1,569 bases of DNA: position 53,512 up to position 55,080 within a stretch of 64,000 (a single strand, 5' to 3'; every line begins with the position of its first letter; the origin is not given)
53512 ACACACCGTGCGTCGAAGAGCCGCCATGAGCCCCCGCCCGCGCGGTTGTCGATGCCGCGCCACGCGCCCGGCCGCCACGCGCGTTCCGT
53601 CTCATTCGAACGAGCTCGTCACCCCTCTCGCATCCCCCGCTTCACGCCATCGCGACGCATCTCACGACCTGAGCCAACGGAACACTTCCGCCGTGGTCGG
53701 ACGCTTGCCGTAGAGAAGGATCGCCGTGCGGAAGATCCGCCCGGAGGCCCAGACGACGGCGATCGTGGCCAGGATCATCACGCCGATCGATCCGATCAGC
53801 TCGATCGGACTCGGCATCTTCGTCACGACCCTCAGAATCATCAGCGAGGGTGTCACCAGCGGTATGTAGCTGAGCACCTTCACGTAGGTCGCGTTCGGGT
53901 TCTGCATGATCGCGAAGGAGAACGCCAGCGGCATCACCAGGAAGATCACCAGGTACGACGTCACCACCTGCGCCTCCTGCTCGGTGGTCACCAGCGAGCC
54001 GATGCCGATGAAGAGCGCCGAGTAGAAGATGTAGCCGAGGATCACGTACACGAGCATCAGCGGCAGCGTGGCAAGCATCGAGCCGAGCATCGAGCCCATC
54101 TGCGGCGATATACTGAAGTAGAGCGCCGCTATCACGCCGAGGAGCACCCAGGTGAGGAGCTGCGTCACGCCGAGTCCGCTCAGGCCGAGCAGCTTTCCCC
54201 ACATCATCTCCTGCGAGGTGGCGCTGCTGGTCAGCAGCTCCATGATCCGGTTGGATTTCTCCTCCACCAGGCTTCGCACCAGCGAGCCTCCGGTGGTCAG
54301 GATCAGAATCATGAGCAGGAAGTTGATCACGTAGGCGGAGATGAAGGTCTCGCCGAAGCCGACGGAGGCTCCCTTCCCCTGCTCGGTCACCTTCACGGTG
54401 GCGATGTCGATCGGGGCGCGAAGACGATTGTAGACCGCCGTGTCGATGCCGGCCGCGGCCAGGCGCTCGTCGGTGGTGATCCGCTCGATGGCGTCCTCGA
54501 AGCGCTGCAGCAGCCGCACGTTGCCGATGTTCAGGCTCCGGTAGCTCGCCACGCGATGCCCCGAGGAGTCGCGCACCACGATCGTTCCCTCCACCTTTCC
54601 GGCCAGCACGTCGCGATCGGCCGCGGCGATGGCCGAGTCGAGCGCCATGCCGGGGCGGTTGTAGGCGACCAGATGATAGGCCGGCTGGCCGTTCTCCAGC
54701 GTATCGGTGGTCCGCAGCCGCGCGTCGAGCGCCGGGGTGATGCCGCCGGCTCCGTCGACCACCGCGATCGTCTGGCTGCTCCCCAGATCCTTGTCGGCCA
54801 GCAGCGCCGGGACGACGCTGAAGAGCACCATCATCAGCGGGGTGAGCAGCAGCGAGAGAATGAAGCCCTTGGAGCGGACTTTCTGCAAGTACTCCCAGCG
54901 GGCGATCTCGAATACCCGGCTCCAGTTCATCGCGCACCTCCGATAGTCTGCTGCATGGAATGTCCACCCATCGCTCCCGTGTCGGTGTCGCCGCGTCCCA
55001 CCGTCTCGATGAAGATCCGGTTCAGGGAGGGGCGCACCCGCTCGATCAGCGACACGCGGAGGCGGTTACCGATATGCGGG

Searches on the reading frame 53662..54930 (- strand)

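Call 29: search_protein_families(library=pfam, proteins=[window:53662-54930:-], max_evalue=0.001)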
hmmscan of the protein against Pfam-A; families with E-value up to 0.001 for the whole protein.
window:53662-54930:- (422 aa): 2 families
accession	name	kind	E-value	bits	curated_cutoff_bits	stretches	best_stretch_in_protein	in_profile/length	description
PF12698.13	ABC2_membrane_3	-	2.5e-38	132.5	31.6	1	21-396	1-345/347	ABC-2 family transporter protein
PF12679.13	ABC2_membrane_2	-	1.5e-07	31.5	27.2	1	9-369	3-243/283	ABC-2 family transporter protein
